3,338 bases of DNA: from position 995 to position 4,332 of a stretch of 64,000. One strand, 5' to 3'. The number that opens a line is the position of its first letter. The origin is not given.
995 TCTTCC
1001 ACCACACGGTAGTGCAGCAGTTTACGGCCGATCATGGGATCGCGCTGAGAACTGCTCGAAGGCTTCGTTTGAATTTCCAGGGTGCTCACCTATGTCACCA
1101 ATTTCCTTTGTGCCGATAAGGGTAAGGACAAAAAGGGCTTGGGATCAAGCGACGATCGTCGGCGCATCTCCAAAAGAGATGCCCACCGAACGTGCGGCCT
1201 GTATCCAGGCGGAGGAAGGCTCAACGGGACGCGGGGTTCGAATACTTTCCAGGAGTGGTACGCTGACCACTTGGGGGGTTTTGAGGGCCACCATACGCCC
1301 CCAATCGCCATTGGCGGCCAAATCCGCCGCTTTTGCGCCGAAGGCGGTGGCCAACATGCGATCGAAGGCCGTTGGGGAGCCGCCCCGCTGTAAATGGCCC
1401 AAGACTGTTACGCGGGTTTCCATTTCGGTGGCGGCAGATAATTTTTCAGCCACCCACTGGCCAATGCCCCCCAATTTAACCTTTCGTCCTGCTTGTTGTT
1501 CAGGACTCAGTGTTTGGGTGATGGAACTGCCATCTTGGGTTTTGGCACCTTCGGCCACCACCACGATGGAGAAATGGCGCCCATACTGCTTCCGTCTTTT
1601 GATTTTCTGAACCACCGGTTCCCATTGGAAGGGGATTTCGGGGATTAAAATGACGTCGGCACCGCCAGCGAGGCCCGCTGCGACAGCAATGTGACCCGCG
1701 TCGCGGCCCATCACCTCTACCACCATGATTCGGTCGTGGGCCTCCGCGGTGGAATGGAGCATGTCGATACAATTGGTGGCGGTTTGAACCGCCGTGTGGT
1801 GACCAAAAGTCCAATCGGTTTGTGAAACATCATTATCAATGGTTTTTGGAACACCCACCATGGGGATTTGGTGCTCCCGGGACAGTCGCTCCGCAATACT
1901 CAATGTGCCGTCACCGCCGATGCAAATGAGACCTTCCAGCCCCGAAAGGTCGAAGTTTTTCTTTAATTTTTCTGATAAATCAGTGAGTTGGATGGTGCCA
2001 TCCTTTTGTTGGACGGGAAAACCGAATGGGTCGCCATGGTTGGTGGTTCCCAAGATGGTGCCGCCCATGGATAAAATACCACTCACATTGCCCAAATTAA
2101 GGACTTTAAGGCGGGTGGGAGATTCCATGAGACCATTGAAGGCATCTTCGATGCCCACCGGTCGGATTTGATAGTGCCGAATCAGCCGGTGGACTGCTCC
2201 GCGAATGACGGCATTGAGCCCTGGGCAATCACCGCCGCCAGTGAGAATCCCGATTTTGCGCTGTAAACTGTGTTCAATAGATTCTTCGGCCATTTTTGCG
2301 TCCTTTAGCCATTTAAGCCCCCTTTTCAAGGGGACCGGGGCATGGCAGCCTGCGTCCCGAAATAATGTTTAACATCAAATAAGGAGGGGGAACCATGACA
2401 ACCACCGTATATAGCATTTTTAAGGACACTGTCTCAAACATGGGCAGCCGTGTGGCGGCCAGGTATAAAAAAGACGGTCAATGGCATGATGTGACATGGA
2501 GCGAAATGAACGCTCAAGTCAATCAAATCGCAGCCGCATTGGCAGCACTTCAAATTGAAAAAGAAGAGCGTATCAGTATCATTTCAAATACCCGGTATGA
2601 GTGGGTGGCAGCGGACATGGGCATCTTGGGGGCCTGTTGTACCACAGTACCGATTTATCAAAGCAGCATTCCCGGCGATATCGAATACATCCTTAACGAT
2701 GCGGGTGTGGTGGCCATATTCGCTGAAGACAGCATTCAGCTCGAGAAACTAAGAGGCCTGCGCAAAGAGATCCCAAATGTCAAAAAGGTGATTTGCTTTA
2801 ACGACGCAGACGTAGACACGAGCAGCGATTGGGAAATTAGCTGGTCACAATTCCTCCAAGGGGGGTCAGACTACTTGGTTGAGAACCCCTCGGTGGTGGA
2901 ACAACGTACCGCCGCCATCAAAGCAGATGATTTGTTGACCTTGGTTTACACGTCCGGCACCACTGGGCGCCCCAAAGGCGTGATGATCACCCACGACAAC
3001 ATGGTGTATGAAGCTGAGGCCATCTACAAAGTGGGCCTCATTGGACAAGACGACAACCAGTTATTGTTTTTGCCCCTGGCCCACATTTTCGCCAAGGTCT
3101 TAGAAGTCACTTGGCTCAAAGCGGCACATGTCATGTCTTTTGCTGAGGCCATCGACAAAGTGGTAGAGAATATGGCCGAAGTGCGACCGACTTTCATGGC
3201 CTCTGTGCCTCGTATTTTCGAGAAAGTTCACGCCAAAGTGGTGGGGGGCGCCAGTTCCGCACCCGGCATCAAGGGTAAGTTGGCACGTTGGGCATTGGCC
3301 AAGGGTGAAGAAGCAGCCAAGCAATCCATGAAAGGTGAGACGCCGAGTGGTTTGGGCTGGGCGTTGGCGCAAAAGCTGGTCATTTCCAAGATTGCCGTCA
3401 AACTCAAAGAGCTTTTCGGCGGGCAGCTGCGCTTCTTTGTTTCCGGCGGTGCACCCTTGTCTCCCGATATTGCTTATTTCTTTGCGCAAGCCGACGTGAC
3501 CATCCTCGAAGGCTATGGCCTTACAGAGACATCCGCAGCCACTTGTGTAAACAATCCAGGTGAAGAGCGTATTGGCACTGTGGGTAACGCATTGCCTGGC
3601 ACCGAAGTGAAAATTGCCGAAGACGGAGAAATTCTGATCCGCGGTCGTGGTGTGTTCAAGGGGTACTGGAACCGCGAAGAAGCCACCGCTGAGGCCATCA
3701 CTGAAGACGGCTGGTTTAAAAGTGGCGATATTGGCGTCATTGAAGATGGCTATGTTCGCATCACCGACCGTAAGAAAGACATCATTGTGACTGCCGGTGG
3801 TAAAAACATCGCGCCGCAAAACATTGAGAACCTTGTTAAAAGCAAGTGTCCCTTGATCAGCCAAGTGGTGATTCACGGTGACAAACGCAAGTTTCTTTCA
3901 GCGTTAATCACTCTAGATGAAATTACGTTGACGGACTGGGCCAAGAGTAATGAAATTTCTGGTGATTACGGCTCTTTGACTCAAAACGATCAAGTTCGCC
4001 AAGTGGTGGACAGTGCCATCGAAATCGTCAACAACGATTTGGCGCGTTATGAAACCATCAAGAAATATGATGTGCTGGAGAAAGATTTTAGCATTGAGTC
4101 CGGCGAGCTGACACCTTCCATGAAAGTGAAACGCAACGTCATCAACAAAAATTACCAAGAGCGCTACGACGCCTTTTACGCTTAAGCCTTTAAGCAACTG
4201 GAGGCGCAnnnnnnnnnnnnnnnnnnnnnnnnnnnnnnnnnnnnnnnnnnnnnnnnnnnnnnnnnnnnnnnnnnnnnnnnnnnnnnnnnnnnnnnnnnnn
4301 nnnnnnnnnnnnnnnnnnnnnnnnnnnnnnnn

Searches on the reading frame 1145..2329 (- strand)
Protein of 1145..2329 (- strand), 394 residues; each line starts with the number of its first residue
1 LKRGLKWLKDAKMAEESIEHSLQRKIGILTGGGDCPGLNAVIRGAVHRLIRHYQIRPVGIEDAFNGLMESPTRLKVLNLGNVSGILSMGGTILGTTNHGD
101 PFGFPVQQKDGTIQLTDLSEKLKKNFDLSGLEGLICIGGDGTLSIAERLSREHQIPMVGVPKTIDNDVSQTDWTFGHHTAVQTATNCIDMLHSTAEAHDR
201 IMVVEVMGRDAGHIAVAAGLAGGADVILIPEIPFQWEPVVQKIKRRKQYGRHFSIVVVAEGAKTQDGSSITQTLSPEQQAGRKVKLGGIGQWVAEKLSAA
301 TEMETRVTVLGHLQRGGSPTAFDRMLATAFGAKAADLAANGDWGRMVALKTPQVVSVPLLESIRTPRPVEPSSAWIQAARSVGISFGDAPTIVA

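Call 6: search_protein_families(library=pfam, proteins=[window:1145-2329:-])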
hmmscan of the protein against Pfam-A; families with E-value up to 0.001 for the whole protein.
window:1145-2329:- (394 aa): 2 families
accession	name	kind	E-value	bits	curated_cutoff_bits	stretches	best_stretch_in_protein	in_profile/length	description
PF00365.25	PFK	-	1.9e-102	342.8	30.9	1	25-337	1-276/277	Phosphofructokinase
PF01513.26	NAD_kinase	-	0.00039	21.2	25.5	0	128-161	70-103/130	ATP-NAD kinase N-terminal domain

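Call 7: search_protein_families(library=ncbifam, proteins=[window:1145-2329:-])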
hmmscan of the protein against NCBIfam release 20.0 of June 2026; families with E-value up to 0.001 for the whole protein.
window:1145-2329:- (394 aa): 12 families
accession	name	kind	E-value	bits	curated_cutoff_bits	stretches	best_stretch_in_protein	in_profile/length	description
NF010674.0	PRK14071.1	equivalog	2.7e-134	447.6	544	1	23-388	4-360/360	ATP-dependent 6-phosphofructokinase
TIGR02483.1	PFK_mixed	subfamily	2.8e-128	427.5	430.55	1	25-362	1-324/325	phosphofructokinase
NF002872.1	PRK03202.1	subfamily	4.5e-115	384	253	1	24-383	1-322/323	ATP-dependent 6-phosphofructokinase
TIGR02482.1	PFKA_ATP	equivalog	4.1e-82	275.6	371.35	2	25-279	1-240/301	6-phosphofructokinase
TIGR02478.1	6PF1K_euk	equivalog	2e-61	208.2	708.4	2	147-370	133-344/744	6-phosphofructokinase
NF005301.0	PRK06830.1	equivalog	4.6e-51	173.7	400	1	23-379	81-433/445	ATP-dependent 6-phosphofructokinase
NF041103.1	PFKA_PPi_Ttgales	equivalog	3.6e-41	141.6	550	1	26-361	1-345/407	diphosphate--fructose-6-phosphate 1-phosphotransferase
NF010675.0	PRK14072.1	subfamily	5e-41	140.8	273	1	120-351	93-337/416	diphosphate--fructose-6-phosphate 1-phosphotransferase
NF005482.0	PRK07085.1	subfamily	2.5e-23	82.4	446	1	17-261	67-314/558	diphosphate--fructose-6-phosphate 1-phosphotransferase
TIGR02477.1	PFKA_PPi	equivalog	1.4e-20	73.3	587.95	1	17-261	61-308/539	diphosphate--fructose-6-phosphate 1-phosphotransferase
NF005121.0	PRK06555.1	equivalog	7.7e-15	54.5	395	1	23-218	3-206/404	pyrophosphate--fructose-6-phosphate 1-phosphotransferase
NF002892.0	PRK03372.1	equivalog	0.00084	18.7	299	0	116-160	55-99/312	NAD kinase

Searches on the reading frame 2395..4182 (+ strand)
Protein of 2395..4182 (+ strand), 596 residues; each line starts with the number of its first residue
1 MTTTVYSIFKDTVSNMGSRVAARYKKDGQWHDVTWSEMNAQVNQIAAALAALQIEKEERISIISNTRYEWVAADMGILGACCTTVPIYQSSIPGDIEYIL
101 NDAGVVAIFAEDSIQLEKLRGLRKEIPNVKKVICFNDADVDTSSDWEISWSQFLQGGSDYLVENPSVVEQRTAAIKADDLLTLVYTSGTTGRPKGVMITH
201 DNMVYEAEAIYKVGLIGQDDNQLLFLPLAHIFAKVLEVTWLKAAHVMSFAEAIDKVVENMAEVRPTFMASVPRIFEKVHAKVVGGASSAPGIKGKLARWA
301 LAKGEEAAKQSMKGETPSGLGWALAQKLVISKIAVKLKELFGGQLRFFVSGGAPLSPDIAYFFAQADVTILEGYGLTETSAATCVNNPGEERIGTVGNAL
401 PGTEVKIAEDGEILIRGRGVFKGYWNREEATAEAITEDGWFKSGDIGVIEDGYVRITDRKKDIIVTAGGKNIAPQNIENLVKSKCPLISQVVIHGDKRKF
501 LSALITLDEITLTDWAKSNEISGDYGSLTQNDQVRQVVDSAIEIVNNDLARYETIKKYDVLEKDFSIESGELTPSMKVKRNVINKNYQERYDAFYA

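Call 6: search_protein_families(library=pfam, proteins=[window:2395-4182:+])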
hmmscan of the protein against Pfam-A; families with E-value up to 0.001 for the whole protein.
window:2395-4182:+ (596 aa): 2 families
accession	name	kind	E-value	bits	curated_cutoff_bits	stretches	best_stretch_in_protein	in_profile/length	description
PF00501.34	AMP-binding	-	1.3e-77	261.6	29.9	1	11-425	3-384/384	AMP-binding enzyme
PF23562.2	AMP-binding_C_3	-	1.3e-10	42.2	20.8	1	462-596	2-121/124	AMP-binding enzyme C-terminal domain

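Call 7: search_protein_families(library=ncbifam, proteins=[window:2395-4182:+])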
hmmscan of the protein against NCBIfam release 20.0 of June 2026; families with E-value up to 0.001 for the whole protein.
window:2395-4182:+ (596 aa): 100 families (the best 25 are shown)
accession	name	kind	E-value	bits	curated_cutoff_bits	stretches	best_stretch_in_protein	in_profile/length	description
NF038343.1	ligase_FadD11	exception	5.3e-110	368.5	950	1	8-596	6-582/585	fatty acid--CoA ligase FadD11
NF004837.0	PRK06187.1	subfamily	3.8e-73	246.5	476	2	2-280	7-276/531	long-chain-fatty-acid--CoA ligase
NF005801.1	PRK07656.1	equivalog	4.8e-62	210.2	657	2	368-493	306-434/500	FadD3 family acyl-CoA ligase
NF005702.0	PRK07514.1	subfamily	1.3e-56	192.1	558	2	343-484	270-423/506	malonyl-CoA synthase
TIGR01923.1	menE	equivalog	3.9e-53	180.9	330.15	2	344-495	225-381/442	o-succinylbenzoate--CoA ligase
NF004114.0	PRK05605.1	equivalog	9.8e-53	179.3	766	2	345-497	340-504/575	long-chain-fatty-acid--CoA ligase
NF009233.0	PRK12583.1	subfamily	1.6e-51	175.4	832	2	367-493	345-481/558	fatty acid CoA ligase family protein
NF005714.0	PRK07529.1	subfamily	4.1e-48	164.2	632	2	344-481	339-495/640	acyl-CoA synthetase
NF006182.0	PRK08316.1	subfamily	1.6e-47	162.2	663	2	4-268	12-264/523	fatty acyl-CoA synthetase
NF005307.0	PRK06839.1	equivalog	4e-47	161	748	2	344-492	265-424/496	o-succinylbenzoate--CoA ligase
NF002966.0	PRK03640.1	equivalog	1.3e-46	159.2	556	3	336-497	246-417/483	o-succinylbenzoate--CoA ligase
NF041592.1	carboxyl_red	equivalog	2.3e-46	158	1300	1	27-595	72-619/1160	carboxylic acid reductase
NF005463.0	PRK07059.1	subfamily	1e-43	149.6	869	3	344-489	328-485/557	long-chain-fatty-acid--CoA ligase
NF004758.0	PRK06087.1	equivalog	2.1e-43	148.5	736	2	344-492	304-464/548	medium-chain fatty-acid--CoA ligase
NF006181.0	PRK08314.1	subfamily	4.1e-43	147.5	705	2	343-492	319-482/563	long-chain-fatty-acid--CoA ligase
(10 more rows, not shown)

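Call 66: search_solved_structures(query=window:2395-4182:+, max_evalue=1e-20)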
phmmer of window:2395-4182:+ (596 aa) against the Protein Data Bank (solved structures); distinct sequences matched with E-value up to 1e-20: 48.
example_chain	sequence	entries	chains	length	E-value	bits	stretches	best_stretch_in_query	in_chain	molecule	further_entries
3r44_A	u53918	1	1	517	7.1e-38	133.7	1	334-495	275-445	fatty acyl CoA synthetase FADD13 (FATTY-ACYL-CoA SYNTHETASE)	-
8wev_A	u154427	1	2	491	4.1e-35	124.6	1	344-481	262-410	Feruloyl-CoA Synthetase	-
8weu_A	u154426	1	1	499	4.3e-35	124.5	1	344-481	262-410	Fatty-acyl-CoA synthase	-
4fuq_A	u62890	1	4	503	6.8e-34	120.6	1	340-516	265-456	Malonyl CoA synthetase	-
4fut_A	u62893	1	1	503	8.5e-34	120.2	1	340-516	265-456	Malonyl CoA synthetase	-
4gxr_A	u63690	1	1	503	1.8e-33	119.2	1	341-504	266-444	Malonyl CoA synthetase, Benzoate-CoA ligase Chimeric protein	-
4gxq_A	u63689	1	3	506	1.8e-33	119.1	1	341-504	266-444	Malonyl CoA synthetase, Benzoate-CoA ligase Chimeric protein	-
5zrn_A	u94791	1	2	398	6.6e-31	110.7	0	334-459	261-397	Long-chain-fatty-acid--CoA ligase FadD13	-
3t5b_A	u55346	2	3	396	3.3e-30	108.4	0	334-458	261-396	PROBABLE CHAIN-FATTY-ACID-CoA LIGASE FADD13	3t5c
8r2q_A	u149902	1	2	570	1.9e-29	105.9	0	350-502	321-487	Probable fatty-acid-CoA ligase FadD5 (Fatty-acid-CoA synthetase) (Fatty-acid-CoA synthase)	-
5x8f_A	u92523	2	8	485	3.5e-28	101.7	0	345-497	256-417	2-succinylbenzoate--CoA ligase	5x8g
8r2r_A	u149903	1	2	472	3.6e-28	101.7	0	348-483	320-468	Probable fatty-acid-CoA ligase FadD5 (Fatty-acid-CoA synthetase) (Fatty-acid-CoA synthase)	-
5buq_A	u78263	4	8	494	3.8e-28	101.6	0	345-497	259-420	2-succinylbenzoate--CoA ligase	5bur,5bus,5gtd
6oz1_A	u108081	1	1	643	4.6e-28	101.3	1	329-596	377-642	Oxidoreductase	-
3nyq_A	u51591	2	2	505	8.7e-27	97.1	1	342-496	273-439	Malonyl-CoA Ligase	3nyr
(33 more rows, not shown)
